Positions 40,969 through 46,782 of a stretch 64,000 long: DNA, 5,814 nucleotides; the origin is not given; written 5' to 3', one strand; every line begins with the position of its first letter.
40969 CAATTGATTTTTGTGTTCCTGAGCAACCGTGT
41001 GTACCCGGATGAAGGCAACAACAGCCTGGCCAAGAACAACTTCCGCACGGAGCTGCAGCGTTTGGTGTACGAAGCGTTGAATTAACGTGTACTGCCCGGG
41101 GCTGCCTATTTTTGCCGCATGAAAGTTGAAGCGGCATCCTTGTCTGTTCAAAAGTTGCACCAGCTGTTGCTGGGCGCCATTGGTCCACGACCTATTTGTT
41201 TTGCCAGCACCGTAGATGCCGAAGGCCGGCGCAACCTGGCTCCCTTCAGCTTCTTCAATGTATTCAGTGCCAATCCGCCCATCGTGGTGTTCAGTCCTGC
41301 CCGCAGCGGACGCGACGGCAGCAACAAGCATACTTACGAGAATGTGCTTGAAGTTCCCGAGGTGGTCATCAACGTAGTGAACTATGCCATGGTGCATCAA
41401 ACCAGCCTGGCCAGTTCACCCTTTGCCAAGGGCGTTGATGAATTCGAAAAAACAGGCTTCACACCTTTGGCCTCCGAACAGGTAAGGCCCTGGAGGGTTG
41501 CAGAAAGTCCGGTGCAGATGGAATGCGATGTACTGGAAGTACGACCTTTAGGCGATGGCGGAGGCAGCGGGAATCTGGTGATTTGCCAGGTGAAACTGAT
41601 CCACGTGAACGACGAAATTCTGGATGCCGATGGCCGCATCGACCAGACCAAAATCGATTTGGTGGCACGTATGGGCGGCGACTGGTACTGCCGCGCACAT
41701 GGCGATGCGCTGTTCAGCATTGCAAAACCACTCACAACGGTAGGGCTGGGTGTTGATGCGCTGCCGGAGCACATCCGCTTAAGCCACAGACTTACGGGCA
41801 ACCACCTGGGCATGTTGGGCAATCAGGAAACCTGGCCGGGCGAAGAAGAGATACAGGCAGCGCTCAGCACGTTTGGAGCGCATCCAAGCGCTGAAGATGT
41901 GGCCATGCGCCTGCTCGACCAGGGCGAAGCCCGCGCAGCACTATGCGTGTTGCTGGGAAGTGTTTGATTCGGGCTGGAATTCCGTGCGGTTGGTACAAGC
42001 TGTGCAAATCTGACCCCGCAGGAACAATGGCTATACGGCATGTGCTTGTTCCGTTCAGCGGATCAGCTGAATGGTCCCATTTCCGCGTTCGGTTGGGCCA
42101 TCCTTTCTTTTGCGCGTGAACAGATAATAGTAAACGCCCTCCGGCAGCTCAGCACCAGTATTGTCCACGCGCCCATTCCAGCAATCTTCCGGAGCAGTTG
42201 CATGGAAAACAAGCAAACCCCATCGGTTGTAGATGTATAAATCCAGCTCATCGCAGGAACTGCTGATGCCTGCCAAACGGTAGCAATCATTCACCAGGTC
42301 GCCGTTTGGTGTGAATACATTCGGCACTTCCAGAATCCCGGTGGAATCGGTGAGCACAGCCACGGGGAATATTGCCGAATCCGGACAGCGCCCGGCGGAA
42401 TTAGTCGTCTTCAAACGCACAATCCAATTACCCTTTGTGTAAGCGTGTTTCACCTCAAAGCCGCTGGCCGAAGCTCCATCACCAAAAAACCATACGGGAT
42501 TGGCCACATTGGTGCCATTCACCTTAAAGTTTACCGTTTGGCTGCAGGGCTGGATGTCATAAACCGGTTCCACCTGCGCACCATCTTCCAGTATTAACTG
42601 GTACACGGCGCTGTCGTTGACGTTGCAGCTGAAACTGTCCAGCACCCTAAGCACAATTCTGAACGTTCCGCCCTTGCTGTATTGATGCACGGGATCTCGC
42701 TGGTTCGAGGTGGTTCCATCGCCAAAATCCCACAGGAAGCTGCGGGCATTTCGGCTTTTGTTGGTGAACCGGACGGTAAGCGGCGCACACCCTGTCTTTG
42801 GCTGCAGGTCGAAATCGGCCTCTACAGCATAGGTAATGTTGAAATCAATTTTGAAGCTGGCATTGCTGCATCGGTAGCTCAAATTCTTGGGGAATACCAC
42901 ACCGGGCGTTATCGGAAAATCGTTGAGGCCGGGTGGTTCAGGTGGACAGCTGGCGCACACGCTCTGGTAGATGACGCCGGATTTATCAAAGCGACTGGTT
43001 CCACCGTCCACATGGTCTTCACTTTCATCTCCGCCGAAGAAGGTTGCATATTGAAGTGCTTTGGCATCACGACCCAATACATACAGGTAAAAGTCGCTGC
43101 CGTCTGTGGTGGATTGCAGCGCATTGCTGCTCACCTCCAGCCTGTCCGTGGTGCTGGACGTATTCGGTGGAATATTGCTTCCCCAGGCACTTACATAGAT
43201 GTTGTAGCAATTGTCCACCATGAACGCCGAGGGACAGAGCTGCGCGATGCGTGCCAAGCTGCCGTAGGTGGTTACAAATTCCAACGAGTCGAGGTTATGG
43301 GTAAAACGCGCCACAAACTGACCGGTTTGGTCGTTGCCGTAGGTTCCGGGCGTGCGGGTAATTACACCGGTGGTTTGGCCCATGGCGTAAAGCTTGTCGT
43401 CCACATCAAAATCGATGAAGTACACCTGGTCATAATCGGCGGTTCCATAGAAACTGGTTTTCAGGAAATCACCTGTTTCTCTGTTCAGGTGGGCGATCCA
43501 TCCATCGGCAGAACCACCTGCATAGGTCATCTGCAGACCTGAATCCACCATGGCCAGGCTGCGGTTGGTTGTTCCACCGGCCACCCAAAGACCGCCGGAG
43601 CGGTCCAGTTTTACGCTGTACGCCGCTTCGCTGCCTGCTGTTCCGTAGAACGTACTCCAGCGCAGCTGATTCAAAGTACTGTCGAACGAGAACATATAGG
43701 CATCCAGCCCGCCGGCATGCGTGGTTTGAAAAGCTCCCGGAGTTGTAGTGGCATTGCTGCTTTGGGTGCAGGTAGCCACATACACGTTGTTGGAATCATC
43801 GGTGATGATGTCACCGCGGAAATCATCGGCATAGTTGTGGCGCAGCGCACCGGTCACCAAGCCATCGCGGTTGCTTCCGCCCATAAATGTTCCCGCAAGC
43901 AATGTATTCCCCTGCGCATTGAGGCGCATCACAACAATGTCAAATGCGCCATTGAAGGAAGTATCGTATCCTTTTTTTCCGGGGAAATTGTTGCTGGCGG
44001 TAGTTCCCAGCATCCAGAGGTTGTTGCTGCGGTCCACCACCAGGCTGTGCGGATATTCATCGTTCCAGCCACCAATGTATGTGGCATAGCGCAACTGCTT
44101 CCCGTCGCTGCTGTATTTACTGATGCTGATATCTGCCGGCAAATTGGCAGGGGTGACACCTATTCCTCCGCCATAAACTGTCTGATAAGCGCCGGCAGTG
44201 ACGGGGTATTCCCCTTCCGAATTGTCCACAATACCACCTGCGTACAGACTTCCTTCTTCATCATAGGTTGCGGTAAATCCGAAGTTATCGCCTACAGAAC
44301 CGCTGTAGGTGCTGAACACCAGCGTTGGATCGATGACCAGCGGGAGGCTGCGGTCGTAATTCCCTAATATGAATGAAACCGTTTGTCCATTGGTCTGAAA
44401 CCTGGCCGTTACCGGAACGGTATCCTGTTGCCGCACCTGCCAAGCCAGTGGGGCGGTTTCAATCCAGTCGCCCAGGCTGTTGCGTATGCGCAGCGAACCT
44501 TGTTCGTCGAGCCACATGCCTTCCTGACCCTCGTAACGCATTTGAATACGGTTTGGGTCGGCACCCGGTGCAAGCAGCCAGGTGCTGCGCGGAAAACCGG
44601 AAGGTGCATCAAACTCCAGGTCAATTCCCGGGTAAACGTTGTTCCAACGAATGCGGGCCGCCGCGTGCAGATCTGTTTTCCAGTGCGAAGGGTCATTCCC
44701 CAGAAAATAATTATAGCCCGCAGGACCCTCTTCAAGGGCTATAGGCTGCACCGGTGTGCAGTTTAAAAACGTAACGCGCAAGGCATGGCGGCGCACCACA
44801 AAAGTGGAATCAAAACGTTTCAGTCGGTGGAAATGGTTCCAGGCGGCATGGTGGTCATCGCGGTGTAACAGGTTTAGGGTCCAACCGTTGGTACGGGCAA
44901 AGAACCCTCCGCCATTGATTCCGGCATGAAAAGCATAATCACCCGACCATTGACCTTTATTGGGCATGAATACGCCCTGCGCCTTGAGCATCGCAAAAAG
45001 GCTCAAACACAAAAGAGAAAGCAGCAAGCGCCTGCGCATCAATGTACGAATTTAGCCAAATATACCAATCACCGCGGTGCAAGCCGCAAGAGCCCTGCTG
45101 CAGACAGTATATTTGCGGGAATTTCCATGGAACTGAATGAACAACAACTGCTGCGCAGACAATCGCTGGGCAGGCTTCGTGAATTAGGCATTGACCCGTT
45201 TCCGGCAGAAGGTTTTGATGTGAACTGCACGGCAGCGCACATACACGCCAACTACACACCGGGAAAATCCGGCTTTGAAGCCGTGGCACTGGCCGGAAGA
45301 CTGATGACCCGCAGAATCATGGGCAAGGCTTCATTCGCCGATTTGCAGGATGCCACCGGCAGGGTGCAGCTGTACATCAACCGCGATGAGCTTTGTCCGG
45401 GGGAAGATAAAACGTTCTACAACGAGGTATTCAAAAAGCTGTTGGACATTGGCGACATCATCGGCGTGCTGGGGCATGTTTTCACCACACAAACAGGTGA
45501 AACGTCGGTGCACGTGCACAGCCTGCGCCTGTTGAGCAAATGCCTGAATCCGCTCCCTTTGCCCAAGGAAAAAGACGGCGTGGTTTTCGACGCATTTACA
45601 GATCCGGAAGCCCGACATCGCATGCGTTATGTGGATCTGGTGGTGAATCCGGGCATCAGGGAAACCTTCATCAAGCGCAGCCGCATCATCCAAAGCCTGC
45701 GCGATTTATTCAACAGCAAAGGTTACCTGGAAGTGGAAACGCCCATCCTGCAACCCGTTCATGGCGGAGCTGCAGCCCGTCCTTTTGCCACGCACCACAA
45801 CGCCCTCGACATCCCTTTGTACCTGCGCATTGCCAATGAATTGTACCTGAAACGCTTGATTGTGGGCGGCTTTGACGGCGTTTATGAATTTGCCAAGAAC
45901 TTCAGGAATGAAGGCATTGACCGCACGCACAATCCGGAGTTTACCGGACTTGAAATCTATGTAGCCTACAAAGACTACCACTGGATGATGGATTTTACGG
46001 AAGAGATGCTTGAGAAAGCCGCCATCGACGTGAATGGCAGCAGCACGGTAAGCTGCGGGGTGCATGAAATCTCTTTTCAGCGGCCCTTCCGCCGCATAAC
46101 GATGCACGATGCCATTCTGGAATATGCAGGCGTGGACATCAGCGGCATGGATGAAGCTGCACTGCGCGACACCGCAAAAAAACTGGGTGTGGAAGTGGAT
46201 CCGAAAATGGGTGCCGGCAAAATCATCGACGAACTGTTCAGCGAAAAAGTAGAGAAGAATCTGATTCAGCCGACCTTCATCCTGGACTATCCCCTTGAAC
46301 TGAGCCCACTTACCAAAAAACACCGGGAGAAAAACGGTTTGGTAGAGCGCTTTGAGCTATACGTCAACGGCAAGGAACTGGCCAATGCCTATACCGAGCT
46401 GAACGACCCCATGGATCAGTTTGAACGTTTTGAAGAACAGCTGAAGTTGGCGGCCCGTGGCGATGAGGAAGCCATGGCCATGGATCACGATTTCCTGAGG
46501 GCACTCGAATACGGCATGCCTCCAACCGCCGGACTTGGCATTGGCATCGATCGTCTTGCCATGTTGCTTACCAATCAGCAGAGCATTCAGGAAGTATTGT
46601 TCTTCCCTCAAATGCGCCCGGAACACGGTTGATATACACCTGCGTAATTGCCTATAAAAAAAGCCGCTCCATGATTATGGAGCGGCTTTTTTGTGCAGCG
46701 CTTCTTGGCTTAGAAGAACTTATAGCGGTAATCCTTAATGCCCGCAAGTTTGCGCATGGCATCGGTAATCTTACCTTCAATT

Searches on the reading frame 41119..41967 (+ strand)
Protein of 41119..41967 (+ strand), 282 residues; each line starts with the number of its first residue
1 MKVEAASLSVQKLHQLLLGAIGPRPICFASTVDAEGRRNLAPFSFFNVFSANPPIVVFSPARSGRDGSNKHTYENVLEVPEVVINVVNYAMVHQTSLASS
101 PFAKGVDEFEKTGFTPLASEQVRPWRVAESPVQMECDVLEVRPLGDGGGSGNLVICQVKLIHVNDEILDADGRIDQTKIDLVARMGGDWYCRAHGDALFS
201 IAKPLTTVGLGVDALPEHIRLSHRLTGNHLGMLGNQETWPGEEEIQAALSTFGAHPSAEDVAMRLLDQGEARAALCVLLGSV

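Call 42: search_protein_families(library=pfam, proteins=[window:41119-41967:+], max_evalue=0.001)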
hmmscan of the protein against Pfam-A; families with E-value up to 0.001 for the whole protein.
window:41119-41967:+ (282 aa): 1 family
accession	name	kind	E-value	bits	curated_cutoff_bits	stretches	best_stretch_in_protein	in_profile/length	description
PF01613.24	Flavin_Reduct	-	9.5e-19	68.5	27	1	23-169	5-144/153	Flavin reductase like domain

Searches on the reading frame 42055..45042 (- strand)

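Call 87: search_protein_families(library=pfam, proteins=[window:42055-45042:-], max_evalue=0.01)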
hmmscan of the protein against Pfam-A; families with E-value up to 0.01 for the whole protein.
window:42055-45042:- (995 aa): 5 families
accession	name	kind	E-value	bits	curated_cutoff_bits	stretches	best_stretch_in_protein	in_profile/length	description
PF25778.1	DUF7948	-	9.8e-58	196.1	27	1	25-240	1-214/214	Domain of unknown function (DUF7948)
PF18911.6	PKD_4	-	1.4e-20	73.6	27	2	752-809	18-77/85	PKD domain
PF13585.12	CHU_C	-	5.5e-20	71.7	27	1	905-991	2-84/86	CHU_C Type IX secretion signal domain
PF00801.26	PKD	-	2.5e-10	40.6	23.5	1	753-805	13-70/80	PKD domain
PF06739.17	SBBP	-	0.0018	18.6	20.5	1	319-354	2-38/38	Beta-propeller repeat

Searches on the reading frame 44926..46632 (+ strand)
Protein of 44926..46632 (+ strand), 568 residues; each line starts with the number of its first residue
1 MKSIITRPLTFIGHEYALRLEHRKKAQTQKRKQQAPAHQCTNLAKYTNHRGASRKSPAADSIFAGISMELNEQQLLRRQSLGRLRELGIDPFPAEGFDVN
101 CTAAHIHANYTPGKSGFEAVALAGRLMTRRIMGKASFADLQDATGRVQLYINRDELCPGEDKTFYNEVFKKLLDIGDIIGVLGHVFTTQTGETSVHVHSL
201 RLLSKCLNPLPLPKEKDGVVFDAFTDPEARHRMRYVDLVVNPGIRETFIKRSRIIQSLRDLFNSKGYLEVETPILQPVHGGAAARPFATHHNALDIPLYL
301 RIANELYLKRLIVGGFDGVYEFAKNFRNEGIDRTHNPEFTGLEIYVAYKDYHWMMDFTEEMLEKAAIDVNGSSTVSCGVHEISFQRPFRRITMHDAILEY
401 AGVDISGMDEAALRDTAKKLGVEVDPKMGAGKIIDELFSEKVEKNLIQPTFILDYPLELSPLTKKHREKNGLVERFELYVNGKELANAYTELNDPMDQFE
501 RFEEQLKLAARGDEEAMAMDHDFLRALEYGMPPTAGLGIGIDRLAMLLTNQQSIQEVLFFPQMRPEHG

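Call 86: search_protein_families(library=pfam, proteins=[window:44926-46632:+], max_evalue=0.0001)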
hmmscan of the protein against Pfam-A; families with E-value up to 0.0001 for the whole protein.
window:44926-46632:+ (568 aa): 3 families
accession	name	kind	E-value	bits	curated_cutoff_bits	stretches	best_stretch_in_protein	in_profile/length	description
PF00152.25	tRNA-synt_2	-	5.6e-94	315.1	25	1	227-563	2-307/308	tRNA synthetases class II (D, K and N)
PF01336.31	tRNA_anti-codon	-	1.5e-13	50.9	27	1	120-203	1-75/75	OB-fold nucleic acid binding domain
PF01409.25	tRNA-synt_2d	-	6.2e-05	23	19.8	0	323-352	109-138/246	tRNA synthetases class II core domain (F)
